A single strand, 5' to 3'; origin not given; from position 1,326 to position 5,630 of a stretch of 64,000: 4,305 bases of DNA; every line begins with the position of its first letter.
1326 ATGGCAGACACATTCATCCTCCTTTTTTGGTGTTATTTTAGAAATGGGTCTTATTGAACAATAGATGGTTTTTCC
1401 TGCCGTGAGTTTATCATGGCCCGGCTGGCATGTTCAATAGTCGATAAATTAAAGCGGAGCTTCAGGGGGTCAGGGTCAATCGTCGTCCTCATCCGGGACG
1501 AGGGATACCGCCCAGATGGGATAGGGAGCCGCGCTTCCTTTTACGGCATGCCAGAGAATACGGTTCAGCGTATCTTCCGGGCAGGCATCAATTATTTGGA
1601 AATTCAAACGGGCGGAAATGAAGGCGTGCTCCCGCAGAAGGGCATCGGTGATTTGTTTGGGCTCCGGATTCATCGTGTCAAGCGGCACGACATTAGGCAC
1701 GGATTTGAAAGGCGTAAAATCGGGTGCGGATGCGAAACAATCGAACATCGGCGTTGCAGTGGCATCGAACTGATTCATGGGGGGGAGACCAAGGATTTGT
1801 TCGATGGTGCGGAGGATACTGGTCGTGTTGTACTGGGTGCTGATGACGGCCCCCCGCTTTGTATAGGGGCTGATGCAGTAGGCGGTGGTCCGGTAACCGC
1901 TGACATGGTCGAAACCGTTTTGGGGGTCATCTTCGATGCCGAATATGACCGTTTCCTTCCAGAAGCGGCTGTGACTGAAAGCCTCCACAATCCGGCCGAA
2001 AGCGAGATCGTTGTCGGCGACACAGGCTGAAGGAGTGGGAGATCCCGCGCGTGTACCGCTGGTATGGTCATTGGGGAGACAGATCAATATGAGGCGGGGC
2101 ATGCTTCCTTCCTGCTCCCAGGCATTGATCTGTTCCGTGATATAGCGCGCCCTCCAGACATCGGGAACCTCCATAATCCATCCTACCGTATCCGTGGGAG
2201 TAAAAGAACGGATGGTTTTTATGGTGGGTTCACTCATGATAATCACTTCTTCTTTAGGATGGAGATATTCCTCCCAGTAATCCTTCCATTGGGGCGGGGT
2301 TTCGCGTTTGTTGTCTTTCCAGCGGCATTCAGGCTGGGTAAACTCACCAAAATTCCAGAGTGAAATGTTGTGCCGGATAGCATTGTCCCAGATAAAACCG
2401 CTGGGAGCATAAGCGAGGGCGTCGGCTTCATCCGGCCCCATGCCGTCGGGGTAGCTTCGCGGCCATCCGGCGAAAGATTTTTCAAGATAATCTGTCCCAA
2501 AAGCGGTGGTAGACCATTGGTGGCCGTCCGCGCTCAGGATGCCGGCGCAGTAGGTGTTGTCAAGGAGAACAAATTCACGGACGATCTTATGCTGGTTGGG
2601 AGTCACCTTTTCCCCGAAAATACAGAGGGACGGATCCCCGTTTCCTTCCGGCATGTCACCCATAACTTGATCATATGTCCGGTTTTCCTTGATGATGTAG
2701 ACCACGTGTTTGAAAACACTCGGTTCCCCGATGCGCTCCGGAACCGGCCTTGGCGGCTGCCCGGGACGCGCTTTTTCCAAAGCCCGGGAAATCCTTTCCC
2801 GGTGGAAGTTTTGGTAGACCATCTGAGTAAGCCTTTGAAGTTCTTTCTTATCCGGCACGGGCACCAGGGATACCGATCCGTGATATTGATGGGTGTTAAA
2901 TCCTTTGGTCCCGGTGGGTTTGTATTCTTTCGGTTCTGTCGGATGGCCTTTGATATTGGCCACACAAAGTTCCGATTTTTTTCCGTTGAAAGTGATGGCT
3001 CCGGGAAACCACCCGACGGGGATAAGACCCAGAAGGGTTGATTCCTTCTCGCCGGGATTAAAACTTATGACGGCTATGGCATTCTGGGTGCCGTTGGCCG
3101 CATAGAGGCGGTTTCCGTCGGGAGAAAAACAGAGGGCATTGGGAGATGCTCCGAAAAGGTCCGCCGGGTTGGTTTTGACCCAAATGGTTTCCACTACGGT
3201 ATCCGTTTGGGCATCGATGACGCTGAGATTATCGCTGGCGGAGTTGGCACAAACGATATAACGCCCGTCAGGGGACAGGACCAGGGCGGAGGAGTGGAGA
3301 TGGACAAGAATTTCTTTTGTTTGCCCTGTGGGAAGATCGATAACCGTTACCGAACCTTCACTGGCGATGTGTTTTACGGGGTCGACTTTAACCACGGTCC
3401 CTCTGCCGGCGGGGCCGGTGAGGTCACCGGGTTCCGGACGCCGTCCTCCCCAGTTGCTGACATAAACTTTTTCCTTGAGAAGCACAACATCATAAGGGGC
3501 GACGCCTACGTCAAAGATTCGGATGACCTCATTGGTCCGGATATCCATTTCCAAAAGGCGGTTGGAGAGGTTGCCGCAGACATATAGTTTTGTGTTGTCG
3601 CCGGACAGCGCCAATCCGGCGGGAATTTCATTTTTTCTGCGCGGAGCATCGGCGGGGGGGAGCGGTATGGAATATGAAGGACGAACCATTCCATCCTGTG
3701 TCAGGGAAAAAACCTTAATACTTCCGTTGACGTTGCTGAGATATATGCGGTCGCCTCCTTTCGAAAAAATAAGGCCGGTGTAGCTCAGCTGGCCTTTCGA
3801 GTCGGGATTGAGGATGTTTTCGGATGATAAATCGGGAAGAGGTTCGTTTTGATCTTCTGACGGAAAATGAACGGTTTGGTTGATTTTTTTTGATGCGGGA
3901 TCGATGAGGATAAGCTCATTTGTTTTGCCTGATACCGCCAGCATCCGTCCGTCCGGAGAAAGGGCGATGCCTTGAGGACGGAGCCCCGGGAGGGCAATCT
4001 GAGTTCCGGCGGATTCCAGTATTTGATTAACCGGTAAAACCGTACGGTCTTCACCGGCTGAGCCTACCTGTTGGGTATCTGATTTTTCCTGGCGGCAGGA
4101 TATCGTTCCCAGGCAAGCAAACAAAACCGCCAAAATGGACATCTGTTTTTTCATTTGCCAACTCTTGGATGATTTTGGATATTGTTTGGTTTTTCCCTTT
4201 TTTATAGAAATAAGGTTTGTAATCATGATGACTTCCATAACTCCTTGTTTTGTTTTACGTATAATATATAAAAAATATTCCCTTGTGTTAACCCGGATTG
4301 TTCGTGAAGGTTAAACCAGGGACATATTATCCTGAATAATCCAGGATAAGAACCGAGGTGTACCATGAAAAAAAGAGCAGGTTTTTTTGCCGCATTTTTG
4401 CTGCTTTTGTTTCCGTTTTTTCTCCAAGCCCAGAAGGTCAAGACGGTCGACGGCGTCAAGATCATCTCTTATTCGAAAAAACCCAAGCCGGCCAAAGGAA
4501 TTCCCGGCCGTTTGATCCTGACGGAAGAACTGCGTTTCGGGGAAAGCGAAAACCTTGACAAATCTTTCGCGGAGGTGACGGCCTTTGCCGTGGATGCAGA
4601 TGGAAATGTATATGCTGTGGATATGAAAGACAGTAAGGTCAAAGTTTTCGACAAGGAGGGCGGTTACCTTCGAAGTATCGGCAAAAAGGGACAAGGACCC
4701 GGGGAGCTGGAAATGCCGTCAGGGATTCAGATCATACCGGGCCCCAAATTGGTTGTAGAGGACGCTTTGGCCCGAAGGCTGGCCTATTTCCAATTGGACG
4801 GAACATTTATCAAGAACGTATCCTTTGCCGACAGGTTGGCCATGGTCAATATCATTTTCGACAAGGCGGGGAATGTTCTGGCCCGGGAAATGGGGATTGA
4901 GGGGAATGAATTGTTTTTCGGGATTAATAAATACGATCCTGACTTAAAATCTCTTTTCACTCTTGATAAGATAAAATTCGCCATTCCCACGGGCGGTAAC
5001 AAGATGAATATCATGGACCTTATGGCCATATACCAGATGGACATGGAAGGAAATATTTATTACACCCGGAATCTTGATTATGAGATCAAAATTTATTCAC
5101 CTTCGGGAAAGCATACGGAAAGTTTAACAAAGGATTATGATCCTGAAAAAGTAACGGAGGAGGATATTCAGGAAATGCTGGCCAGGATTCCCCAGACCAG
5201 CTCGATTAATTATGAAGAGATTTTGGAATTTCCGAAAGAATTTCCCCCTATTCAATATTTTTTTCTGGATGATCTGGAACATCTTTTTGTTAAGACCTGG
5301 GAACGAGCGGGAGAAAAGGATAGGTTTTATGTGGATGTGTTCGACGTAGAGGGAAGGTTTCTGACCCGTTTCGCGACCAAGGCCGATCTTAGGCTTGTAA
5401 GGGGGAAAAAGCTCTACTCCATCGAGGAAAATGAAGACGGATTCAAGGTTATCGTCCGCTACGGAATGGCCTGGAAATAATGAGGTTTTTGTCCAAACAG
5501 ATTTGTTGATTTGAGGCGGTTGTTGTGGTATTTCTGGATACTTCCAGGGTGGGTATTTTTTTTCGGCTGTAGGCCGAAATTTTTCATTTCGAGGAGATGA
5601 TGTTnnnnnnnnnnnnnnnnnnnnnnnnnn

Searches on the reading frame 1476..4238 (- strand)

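Call 74: search_protein_families(library=pfam, proteins=[window:1476-4238:-], max_evalue=0.00001)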
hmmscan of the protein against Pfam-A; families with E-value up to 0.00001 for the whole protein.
window:1476-4238:- (920 aa): 6 families
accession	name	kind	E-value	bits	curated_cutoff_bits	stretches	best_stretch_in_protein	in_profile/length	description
PF04185.19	Phosphoesterase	-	2.6e-13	50.3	23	1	697-819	222-356/356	Phosphoesterase family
PF25174.1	Beta-prop_THOC3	-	4.6e-11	42.7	305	0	297-402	71-167/272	THOC3 beta-propeller domain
PF10282.15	Lactonase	-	5.4e-11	42.7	21.7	0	314-395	244-322/344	Lactonase, 7-bladed beta-propeller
PF08450.18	SGL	-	2.2e-07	31.2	26.3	0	365-397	135-167/246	SMP-30/Gluconolactonase/LRE-like region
PF16819.11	DUF5074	-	2e-06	27.6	27.2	0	291-399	159-273/353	Domain of unknown function (DUF5074)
PF21783.3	YNCE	-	5.3e-06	26.4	27.1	0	306-378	62-133/339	YNCE-like beta-propeller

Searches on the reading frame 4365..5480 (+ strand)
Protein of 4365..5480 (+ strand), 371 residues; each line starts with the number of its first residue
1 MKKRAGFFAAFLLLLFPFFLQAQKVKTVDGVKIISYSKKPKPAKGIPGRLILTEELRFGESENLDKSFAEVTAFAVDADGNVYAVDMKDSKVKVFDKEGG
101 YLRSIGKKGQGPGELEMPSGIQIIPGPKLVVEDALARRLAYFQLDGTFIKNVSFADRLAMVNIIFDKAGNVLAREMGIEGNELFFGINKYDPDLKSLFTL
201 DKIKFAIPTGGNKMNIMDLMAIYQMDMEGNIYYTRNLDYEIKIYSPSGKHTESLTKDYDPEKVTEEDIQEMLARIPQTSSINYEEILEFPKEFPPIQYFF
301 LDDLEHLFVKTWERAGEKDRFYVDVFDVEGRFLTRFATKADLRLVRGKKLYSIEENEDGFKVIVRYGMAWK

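Call 74: search_protein_families(library=pfam, proteins=[window:4365-5480:+], max_evalue=0.00001)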
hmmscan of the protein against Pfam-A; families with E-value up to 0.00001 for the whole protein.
window:4365-5480:+ (371 aa): 1 family
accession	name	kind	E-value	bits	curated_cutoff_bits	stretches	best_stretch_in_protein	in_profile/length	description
PF17170.10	DUF5128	-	1.4e-10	41.3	22.9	1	78-245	52-211/321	6-bladed beta-propeller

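Call 86: find_encoding_contigs(protein=window:4365-5480:+, flank=10000, max_places=2)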
Protein window:4365-5480:+ (371 aa): 1 contig read that carries it; 1 place shown.
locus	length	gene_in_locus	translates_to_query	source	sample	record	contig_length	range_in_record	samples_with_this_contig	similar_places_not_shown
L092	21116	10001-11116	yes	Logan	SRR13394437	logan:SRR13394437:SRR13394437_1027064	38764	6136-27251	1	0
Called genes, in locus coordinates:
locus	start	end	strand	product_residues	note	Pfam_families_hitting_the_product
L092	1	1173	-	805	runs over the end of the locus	PF00912:Transgly, PF00905:Transpeptidase, PF06832:BiPBP_C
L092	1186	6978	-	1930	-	PF11974:bMG3, PF01835:MG2, PF17972:bMG5, PF07703:A2M_BRD, PF00207:A2M, PF17973:bMG10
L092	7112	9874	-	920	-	PF16819:DUF5074 (faint), PF21783:YNCE (faint), PF25174:Beta-prop_THOC3 (faint), PF08450:SGL (faint), PF10282:Lactonase (faint), PF22494:choice_anch_I (faint), PF04185:Phosphoesterase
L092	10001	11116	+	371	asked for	PF17170:DUF5128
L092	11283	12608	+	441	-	PF03349:Toluene_X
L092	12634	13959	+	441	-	PF00860:Xan_ur_permease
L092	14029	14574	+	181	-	-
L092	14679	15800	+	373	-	-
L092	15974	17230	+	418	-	PF00109:ketoacyl-synt, PF00108:Thiolase_N (faint), PF02801:Ketoacyl-synt_C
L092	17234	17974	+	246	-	PF00106:adh_short, PF01370:Epimerase (faint), PF08659:KR, PF13561:adh_short_C2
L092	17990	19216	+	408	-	PF01154:HMG_CoA_synt_N, PF08540:HMG_CoA_synt_C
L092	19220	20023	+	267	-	PF00378:ECH_1, PF16113:ECH_2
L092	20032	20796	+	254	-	PF00378:ECH_1, PF16113:ECH_2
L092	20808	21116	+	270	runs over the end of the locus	PF00106:adh_short, PF13561:adh_short_C2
